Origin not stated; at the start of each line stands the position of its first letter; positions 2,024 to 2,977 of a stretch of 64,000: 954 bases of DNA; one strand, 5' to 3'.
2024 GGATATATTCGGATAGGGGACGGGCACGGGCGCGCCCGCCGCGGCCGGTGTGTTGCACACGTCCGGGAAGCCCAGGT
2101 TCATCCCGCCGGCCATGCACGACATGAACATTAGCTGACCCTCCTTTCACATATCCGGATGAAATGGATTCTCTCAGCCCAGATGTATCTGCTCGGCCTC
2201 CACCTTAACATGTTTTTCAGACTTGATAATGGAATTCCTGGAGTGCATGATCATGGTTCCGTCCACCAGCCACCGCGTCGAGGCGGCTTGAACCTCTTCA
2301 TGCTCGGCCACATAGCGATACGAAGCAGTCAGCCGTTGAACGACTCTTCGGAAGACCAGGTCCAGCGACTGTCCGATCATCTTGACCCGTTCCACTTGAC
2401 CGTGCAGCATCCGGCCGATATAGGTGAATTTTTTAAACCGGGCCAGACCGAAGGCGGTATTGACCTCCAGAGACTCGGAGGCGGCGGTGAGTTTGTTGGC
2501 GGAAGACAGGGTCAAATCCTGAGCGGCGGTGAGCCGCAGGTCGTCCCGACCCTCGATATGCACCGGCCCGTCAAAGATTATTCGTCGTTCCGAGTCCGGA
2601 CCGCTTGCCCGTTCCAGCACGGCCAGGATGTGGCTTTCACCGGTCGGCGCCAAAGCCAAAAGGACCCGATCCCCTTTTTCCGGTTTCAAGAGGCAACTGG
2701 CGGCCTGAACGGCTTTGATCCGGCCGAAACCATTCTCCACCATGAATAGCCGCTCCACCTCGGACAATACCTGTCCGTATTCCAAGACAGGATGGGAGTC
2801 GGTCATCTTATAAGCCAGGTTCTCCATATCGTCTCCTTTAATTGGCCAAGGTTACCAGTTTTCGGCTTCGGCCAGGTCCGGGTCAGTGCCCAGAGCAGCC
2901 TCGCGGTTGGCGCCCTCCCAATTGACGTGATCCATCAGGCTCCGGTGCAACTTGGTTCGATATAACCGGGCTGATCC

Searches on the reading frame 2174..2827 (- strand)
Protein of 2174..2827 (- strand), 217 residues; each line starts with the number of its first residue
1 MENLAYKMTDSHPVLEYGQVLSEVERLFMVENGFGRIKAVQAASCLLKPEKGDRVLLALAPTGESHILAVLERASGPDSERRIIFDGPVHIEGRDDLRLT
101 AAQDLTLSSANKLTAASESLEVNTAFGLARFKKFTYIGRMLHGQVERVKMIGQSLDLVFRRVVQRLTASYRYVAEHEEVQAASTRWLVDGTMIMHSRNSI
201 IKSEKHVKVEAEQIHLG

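Call 7: search_protein_families(library=pfam, proteins=[window:2174-2827:-], max_evalue=0.001)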
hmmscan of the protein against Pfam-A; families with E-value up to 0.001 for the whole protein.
window:2174-2827:- (217 aa): 1 family
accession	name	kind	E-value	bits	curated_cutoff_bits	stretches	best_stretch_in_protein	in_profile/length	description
PF12059.13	DUF3540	-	6.1e-55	186.7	27.9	1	18-217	1-199/199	Protein of unknown function (DUF3540)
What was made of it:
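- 2174..2827 (-): tvpC-like DUF3540 protein (217 aa). Pfam DUF3540, E 6.1e-55, full length (call 7).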

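Call 8: search_protein_families(library=ncbifam, proteins=[window:2174-2827:-], max_evalue=0.01)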
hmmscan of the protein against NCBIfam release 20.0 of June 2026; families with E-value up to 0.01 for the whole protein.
window:2174-2827:- (217 aa): 0 families

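Call 79: find_encoding_contigs(protein=window:2174-2827:-, flank=10000, max_places=6)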
Protein window:2174-2827:- (217 aa): no gene with exactly this product is on record in the collection.
